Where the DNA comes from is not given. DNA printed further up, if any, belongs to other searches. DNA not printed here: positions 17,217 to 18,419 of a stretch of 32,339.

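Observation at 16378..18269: Translationally coupled CE7 esterase paralogs that retain complementary subsets of the family signature motifs; the second has Asp at the nucleophile elbow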

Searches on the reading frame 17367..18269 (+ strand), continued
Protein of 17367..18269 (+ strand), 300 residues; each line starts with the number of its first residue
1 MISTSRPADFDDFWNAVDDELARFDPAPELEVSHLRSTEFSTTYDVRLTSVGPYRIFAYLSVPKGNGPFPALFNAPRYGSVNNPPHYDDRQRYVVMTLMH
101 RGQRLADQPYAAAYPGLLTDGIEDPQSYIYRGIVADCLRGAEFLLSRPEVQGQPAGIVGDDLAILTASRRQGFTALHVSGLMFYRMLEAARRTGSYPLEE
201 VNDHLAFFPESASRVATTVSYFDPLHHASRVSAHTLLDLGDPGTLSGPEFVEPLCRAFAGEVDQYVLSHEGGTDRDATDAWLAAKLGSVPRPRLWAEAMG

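Call 18: find_encoding_contigs(protein=P0041, flank=10000, max_places=2)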
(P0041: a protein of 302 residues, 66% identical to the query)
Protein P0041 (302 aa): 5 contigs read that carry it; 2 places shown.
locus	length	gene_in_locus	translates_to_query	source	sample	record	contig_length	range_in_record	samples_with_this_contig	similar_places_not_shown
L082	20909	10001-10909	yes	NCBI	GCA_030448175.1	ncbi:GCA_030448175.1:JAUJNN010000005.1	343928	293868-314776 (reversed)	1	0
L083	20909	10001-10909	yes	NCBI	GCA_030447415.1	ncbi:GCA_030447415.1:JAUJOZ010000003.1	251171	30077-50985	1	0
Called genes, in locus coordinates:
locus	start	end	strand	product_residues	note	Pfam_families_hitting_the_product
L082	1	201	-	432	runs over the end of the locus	PF22660:RS_preATP-grasp-like, PF02222:ATP-grasp, PF17769:PurK_C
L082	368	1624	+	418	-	PF01266:DAO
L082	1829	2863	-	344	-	PF01380:SIS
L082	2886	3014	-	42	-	-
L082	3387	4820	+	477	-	PF01547:SBP_bac_1, PF13416:SBP_bac_8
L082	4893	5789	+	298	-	PF00528:BPD_transp_1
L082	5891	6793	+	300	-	PF00528:BPD_transp_1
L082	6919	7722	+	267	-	PF23441:SDR (faint), PF00106:adh_short, PF08659:KR, PF13561:adh_short_C2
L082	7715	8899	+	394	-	-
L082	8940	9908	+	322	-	PF02129:Peptidase_S15 (weak), PF05448:AXE1, PF00326:Peptidase_S9, PF01738:DLH (faint), PF12146:Hydrolase_4 (faint)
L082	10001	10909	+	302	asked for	PF05448:AXE1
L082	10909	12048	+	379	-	PF03841:SelA (weak), PF00266:Aminotran_5 (weak)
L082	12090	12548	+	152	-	PF14588:YjgF_endoribonc, PF01042:Ribonuc_L-PSP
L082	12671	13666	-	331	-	PF01636:APH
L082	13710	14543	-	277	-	PF03737:RraA-like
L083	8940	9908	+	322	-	PF02129:Peptidase_S15 (weak), PF05448:AXE1, PF00326:Peptidase_S9, PF01738:DLH (faint), PF12146:Hydrolase_4 (faint)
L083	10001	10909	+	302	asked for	PF05448:AXE1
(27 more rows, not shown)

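Call 28: predict_structure(alignment_id=A1)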
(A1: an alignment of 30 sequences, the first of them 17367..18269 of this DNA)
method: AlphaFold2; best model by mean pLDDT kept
length: 300 residues; sequences in the alignment: 30
mean_pLDDT: 87.5   pTM: 0.89
mean pLDDT of the five models: 87.5, 81.8, 80.9, 80.6, 77.4
residues with pLDDT >= 90: 192; 70-90: 73; 50-70: 22; < 50: 13
segments of 3 or more residues with pLDDT < 50: 109-115
pLDDT, mean of each block of 10 residues (from residue 1): 77 97 94 94 95 87 94 84 83 92 51 59 92 94 97 96 96 95 88 80 89 92 95 94 74 92 91 90 96 64
secondary structure, 60 per line:
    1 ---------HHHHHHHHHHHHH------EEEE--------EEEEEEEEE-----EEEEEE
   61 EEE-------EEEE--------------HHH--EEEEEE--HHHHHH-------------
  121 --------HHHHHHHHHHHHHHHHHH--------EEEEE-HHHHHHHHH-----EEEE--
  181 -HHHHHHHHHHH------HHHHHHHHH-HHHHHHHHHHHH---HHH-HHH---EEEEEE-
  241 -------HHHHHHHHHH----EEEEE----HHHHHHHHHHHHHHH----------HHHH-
elements in order: H10-22 E29-32 E41-49 E55-63 E71-74 E94-99 H102-107 H129-146 E155-159 H161-169 E175-178 H182-192 H199-207 H209-220 E234-239 H248-257 E262-266 H271-285 H296-299
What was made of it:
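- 17367..18269 (+): ORF B: a Ser-less CE7 paralog and the presumed non-catalytic partner subunit. The AF2 model has pLDDT 87.5 and pTM 0.89 (call 28).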

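Call 30: search_protein_representatives(alignment_id=A1)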
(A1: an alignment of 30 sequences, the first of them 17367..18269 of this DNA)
Query: 30 sequences, 299 profile positions. Proteins with E-value up to 0.001 (for the whole library): 1805; up to 1e-10: 849; up to 1e-30: 120. The best 150 are listed.
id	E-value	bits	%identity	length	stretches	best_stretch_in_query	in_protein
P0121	1.3e-135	467.7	-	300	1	5-298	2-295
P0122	3.6e-128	443.3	-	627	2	4-296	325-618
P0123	1.3e-124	431.6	-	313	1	4-296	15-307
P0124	9.6e-124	428.7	-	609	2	5-287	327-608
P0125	7.8e-102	356.8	-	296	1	9-298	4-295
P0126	1.3e-101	356.1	-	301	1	6-290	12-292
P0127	7.8e-101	353.5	-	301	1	5-288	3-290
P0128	2.2e-97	342.2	-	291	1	12-295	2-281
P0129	1.3e-96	339.6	-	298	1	4-290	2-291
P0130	8.3e-94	330.4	-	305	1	5-289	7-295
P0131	1.5e-93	329.6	-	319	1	6-215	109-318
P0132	1.3e-88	313.4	-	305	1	3-298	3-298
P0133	2.5e-86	305.9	-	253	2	9-231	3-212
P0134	1.1e-82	293.9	-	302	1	8-297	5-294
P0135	2.7e-80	286.1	-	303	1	9-298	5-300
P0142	2.4e-69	250.1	-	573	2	11-286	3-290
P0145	7.0e-66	238.8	-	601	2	6-290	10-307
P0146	1.8e-65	237.4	-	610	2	6-277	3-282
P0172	5.4e-55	203.0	-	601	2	4-276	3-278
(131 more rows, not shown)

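Call 32: fold_search(model_id=the predicted structure, library=pdb)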
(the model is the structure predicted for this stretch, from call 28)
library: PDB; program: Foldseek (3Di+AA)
matches with E <= 10: 1050; with E <= 0.001: 562
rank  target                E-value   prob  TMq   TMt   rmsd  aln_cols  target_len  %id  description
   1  1ods_A                2.9e-20  1.00  0.78  0.75   4.0       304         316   23  Cephalosporin C deacetylase from Bacillus subtilis (released 2003-07-10)
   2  1odt_C                6.0e-20  1.00  0.79  0.75   4.0       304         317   22  cephalosporin C deacetylase mutated, in complex with acetate (released 2003-07-10)
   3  1l7a_A                1.0e-19  1.00  0.80  0.76   3.8       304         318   23  structural Genomics, crystal structure of Cephalosporin C deacetylase (released 2003-01-21)
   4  3fvr_F                1.1e-19  1.00  0.79  0.75   4.0       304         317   23  Crystal Structure of Acetyl Xylan Esterase from Bacillus pumilus, monoclinic crystal form I (released 2010-01-05)
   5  2xlb_A                1.3e-19  1.00  0.79  0.75   4.0       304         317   23  Acetyl xylan esterase from Bacillus pumilus without ligands (released 2011-05-25)
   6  3fyt_I                1.4e-19  1.00  0.79  0.76   4.0       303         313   23  Crystal structure of Bacillus pumilus acetyl xylan esterase S181A mutant in complex with beta-D-xylopyranose (released 2010-01-26)
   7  3fvr_A                1.6e-19  1.00  0.79  0.75   4.0       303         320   24  Crystal Structure of Acetyl Xylan Esterase from Bacillus pumilus, monoclinic crystal form I (released 2010-01-05)
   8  3fyu_D                2.0e-19  1.00  0.79  0.75   4.1       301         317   24  Crystal structure of acetyl xylan esterase from Bacillus pumilus obtained in presence of D-xylose and sodium acetate (released 2010-01-26)
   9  3fyt_L                2.2e-19  1.00  0.79  0.75   4.0       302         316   24  Crystal structure of Bacillus pumilus acetyl xylan esterase S181A mutant in complex with beta-D-xylopyranose (released 2010-01-26)
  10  3m81_A                2.4e-19  1.00  0.78  0.73   3.9       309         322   24  Crystal structure of Acetyl xylan esterase (TM0077) from THERMOTOGA MARITIMA at 2.50 A resolution (native apo structur (released 2010-04-21)
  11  3m83_D                2.6e-19  1.00  0.79  0.73   3.9       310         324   24  Crystal structure of Acetyl xylan esterase (TM0077) from THERMOTOGA MARITIMA at 2.12 A resolution (paraoxon inhibitor  (released 2010-05-12)
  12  3m81_E                2.8e-19  1.00  0.79  0.74   3.9       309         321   24  Crystal structure of Acetyl xylan esterase (TM0077) from THERMOTOGA MARITIMA at 2.50 A resolution (native apo structur (released 2010-04-21)
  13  3fyu_H                3.1e-19  1.00  0.78  0.75   4.0       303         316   23  Crystal structure of acetyl xylan esterase from Bacillus pumilus obtained in presence of D-xylose and sodium acetate (released 2010-01-26)
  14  3fvr_B                3.1e-19  1.00  0.77  0.73   4.3       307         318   23  Crystal Structure of Acetyl Xylan Esterase from Bacillus pumilus, monoclinic crystal form I (released 2010-01-05)
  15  5fdf_B                3.5e-19  1.00  0.80  0.75   3.9       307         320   23  Crystal structure of the monoclinic form of Thermotoga maritima Acetyl Esterase TM0077 (apo structure) at 1.76 Angstro (released 2016-04-27)
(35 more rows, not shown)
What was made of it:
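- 17367..18269 (+): Its best Foldseek matches are CE7 structures at TM 0.78-0.80 (call 32).
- On CE7 / Pfam AXE1 (protein B): The AF2 model matches CE7 structures at TM 0.78-0.80, Foldseek E about 1e-19 to 1e-20 (calls 28, 32).
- Closest known: Carbohydrate esterase family 7. Same: B's model superposes on CE7 structures at TM 0.78-0.80 (call 32).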

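Call 34: list_cluster_members(proteins=[P0122, P0124, P0142, P0145, P0146, P0172])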
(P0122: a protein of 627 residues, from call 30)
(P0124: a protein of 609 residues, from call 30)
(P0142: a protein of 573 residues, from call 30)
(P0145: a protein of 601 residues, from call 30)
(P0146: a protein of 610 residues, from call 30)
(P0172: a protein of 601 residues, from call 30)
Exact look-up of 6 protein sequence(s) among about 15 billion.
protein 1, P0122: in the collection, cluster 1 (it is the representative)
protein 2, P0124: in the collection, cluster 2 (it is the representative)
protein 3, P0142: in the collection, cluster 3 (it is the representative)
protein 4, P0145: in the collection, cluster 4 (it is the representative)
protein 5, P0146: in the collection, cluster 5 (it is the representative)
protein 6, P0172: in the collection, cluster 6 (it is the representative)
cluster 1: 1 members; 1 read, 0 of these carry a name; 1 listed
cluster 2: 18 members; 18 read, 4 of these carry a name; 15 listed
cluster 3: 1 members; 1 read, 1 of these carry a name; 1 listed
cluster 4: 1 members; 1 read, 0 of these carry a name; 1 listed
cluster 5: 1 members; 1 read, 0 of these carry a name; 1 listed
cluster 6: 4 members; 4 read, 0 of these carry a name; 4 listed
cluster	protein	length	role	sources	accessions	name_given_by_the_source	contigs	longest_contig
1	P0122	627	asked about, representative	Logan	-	-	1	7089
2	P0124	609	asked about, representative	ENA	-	-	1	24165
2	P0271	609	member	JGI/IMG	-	cephalosporin-C deacetylase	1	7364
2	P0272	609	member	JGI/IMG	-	cephalosporin-C deacetylase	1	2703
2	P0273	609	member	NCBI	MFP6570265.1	MAG: acetylxylan esterase [Dehalococcoidia bacterium]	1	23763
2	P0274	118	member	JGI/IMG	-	hypothetical protein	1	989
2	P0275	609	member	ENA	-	-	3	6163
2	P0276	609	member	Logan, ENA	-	-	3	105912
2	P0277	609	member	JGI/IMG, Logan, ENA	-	-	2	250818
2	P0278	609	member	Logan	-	-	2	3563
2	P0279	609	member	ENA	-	-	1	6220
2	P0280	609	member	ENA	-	-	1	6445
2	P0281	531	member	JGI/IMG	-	-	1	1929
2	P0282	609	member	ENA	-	-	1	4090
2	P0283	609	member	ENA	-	-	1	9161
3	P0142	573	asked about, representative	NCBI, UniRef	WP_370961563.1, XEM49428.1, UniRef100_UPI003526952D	acetylxylan esterase [Amycolatopsis sp. cg9] | acetylxylan esterase n=1 Tax=Amycolatopsis sp. cg9 TaxID=3238801 RepID=UPI003526952D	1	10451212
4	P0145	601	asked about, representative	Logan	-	-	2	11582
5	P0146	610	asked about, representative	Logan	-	-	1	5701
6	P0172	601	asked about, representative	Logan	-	-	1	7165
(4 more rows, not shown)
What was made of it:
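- Tried and rejected: Chance ORF or frameshift artefact as the origin of the fusions: rejected, because identical-length fusions recur in many independent assemblies and in isolate genomes (call 34).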

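Call 40: find_homologous_proteins(query=P0122, max_evalue=1e-20)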
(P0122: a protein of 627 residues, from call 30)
Query P0122 (627 aa): 56 proteins with E <= 1e-20 among 8000 candidates.
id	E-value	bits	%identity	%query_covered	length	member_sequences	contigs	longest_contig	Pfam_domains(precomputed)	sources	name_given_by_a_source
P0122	0.0e+0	1447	100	100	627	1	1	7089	PF02129.25,PF00326.28,PF05448.19,PF01738.25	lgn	-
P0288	3.6e-209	714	52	100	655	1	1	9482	PF00326.28,PF05448.19,PF12146.16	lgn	-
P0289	2.9e-195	669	50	98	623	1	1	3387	PF02129.25,PF00326.28,PF05448.19,PF12146.16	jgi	jgi:cephalosporin-C deacetylase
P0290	8.3e-180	617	46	99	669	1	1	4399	PF02129.25,PF00326.28,PF05448.19,PF12146.16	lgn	-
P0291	2.1e-162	560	47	93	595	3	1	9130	PF02129.25,PF00326.28,PF05448.19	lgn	-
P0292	3.8e-160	553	44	96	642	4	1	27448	PF00326.28,PF05448.19,PF12146.16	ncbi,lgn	ncbi:acetylxylan esterase [Actinopolymorpha pittospori]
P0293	1.5e-151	524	44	90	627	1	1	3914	PF00326.28,PF05448.19,PF12146.16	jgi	jgi:cephalosporin-C deacetylase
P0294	2.8e-151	523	44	97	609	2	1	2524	PF00326.28,PF05448.19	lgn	-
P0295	9.2e-146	505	41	97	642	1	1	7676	PF00326.28,PF05448.19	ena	-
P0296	1.1e-142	495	42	96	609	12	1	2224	PF02129.25,PF00326.28,PF05448.19,PF12146.16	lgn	-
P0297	3.2e-142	493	42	96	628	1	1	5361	PF02129.25,PF00326.28,PF05448.19,PF12146.16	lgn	-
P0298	1.2e-140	488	44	89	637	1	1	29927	PF02129.25,PF00326.28,PF05448.19,PF08840.18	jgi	jgi:cephalosporin-C deacetylase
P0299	1.7e-140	488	43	96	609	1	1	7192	PF00326.28,PF05448.19,PF12146.16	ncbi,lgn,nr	ncbi:MAG: acetylxylan esterase [Dehalococcoidia bacterium]|nr:acetylxylan esterase [Dehalococcoidia 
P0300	9.5e-140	485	42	96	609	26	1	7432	PF00326.28,PF05448.19,PF12146.16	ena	-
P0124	1.5e-139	485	41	96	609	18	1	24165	PF00326.28,PF05448.19,PF12146.16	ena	-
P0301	8.0e-139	482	40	96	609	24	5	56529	PF02129.25,PF00326.28,PF05448.19,PF12146.16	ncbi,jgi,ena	jgi:cephalosporin-C deacetylase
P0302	1.0e-138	482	41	96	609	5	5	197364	PF00326.28,PF05448.19,PF12146.16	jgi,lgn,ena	-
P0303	1.2e-138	481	41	96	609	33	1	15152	PF02129.25,PF00326.28,PF05448.19,PF12146.16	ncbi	-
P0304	3.9e-138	480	40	96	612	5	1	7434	PF00326.28,PF05448.19,PF12146.16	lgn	-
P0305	1.0e-137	478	42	97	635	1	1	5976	PF00326.28,PF05448.19,PF12146.16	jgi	jgi:cephalosporin-C deacetylase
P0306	1.7e-137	478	41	96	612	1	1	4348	PF02129.25,PF00326.28,PF05448.19,PF12146.16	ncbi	-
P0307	1.8e-137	478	41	96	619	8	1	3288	PF02129.25,PF00326.28,PF05448.19,PF12146.16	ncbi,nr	ncbi:MAG: acetylxylan esterase [Chloroflexi bacterium]|nr:acetylxylan esterase [Chloroflexota bacter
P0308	7.5e-137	476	42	96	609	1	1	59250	PF00326.28,PF05448.19,PF12146.16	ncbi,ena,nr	ncbi:MAG: acetylxylan esterase [Chloroflexi bacterium]|nr:acetylxylan esterase [Chloroflexota bacter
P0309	5.3e-136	473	40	96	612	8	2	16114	PF00326.28,PF05448.19,PF12146.16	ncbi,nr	ncbi:MAG: prolyl oligopeptidase family serine peptidase [Chloroflexi bacterium]|nr:prolyl oligopepti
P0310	2.4e-134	467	39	96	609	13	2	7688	PF00326.28,PF05448.19,PF12146.16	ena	-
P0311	4.2e-134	467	40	96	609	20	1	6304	PF00326.28,PF05448.19,PF12146.16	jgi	jgi:cephalosporin-C deacetylase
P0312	1.0e-131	459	42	96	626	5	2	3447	PF00326.28,PF05448.19,PF12146.16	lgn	-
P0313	1.6e-130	455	41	96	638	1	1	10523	PF00326.28,PF05448.19,PF12146.16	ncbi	-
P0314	4.1e-130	453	43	89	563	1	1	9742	PF02129.25,PF00326.28,PF05448.19,PF12146.16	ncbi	ncbi:MAG: acetylxylan esterase, partial [Chloroflexota bacterium]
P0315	2.6e-126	441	61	49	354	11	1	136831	PF00326.28,PF05448.19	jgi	jgi:cephalosporin-C deacetylase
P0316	8.5e-126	439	63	49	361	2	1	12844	PF00326.28,PF05448.19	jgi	-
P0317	1.4e-118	415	42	83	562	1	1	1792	PF00326.28,PF05448.19,PF08840.18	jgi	jgi:cephalosporin-C deacetylase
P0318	2.0e-117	411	57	51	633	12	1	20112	PF00326.28,PF05448.19,PF12146.16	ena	-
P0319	3.0e-116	408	40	87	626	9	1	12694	PF02129.25,PF00326.28,PF05448.19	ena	-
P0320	2.4e-113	398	57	49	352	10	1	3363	PF00326.28,PF05448.19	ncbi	-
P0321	4.7e-112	394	56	50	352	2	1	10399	PF00326.28,PF05448.19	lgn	-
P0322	1.5e-110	389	58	48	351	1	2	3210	PF02129.25,PF00326.28,PF05448.19,PF12146.16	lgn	-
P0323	8.9e-108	380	57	32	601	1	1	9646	PF00326.28,PF05448.19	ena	-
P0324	5.0e-104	367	53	50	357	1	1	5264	PF02129.25,PF00326.28,PF05448.19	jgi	jgi:cephalosporin-C deacetylase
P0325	5.5e-101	357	53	47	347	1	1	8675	PF00326.28,PF05448.19,PF01738.25,PF12146.16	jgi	jgi:cephalosporin-C deacetylase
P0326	4.2e-99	351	45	56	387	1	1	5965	PF00326.28,PF05448.19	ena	-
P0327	2.4e-98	348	41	79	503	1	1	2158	PF00326.28,PF05448.19,PF12146.16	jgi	jgi:cephalosporin-C deacetylase-like acetyl esterase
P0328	1.5e-95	339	50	49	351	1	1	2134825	PF02129.25,PF00326.28,PF05448.19,PF12146.16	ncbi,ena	-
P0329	1.5e-90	323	50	48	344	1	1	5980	PF02129.25,PF00326.28,PF05448.19,PF12146.16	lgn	-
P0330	2.9e-90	322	50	48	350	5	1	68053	PF02129.25,PF00326.28,PF05448.19,PF12146.16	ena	-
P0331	1.5e-89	319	48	49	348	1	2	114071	PF00326.28,PF05448.19,PF12146.16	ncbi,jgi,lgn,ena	-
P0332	2.1e-80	289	47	48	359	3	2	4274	PF02129.25,PF00326.28,PF12740.15,PF05448.19,PF08840.18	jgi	jgi:cephalosporin-C deacetylase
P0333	2.4e-80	289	48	49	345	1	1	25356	PF02129.25,PF00326.28,PF05448.19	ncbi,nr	ncbi:MAG: acetylxylan esterase [Chloroflexi bacterium]|nr:acetylxylan esterase [Chloroflexota bacter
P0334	8.8e-79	284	55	38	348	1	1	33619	PF00326.28,PF05448.19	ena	-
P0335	2.8e-78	282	45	49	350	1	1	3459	PF02129.25,PF00326.28,PF12740.15,PF05448.19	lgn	-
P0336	5.1e-72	261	58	34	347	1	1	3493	PF00326.28,PF05448.19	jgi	-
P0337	5.2e-65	238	40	59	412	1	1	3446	PF00326.28,PF05448.19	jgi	jgi:dienelactone hydrolase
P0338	3.6e-59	219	56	28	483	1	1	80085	PF00326.28,PF05448.19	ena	-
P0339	2.3e-43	167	36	45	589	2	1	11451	PF00326.28,PF05448.19,PF22244.3,PF12146.16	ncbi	-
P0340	2.2e-25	107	32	45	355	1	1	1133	PF05448.19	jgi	jgi:cephalosporin-C deacetylase-like acetyl esterase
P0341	3.7e-23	100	30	49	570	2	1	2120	PF00326.28,PF05448.19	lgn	-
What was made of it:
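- They recur in independent assemblies and in isolates, including Amycolatopsis sp. cg9 (WP_370961563.1) and Actinopolymorpha pittospori (calls 34, 40). B is retained inside fusion proteins (call 40).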

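Call 44: find_encoding_contigs(protein=P0302, flank=8000, max_places=1)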
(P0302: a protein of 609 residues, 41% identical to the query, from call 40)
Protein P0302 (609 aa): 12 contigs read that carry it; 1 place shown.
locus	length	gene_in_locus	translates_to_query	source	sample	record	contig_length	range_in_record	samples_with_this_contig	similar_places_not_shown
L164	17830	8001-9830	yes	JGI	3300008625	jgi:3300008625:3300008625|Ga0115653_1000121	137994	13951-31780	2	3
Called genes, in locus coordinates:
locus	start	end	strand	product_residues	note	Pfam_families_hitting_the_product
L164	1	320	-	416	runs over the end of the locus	PF07690:MFS_1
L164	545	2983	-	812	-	PF20437:LonC_helical, PF13654:AAA_32, PF20436:LonB_AAA-LID, PF05362:Lon_C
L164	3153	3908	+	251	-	PF00106:adh_short, PF08659:KR, PF13561:adh_short_C2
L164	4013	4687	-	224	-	PF00072:Response_reg, PF00196:GerE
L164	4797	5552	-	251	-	PF00512:HisKA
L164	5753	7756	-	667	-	PF01676:Metalloenzyme, PF06415:iPGM_N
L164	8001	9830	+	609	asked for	PF05448:AXE1, PF12146:Hydrolase_4 (faint), PF00326:Peptidase_S9, PF05448:AXE1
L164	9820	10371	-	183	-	PF02643:DUF192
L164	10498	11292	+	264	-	PF01073:3Beta_HSD (weak), PF01370:Epimerase, PF04321:RmlD_sub_bind, PF16363:GDP_Man_Dehyd (weak), PF13460:NAD_binding_10, PF02719:Polysacc_synt_2 (weak), PF07993:NAD_binding_4 (weak)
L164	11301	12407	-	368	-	PF02746:MR_MLE_N, PF13378:MR_MLE_C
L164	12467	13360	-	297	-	PF02401:LYTB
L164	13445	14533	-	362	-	PF07690:MFS_1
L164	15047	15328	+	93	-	PF03960:ArsC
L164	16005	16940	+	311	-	PF13793:Pribosyltran_N, PF00156:Pribosyltran (weak), PF14572:Pribosyl_synth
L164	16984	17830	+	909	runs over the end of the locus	PF07517:SecA_DEAD, PF01043:SecA_PP_bind, PF21090:P-loop_SecA, PF07516:SecA_SW, PF02810:SEC-C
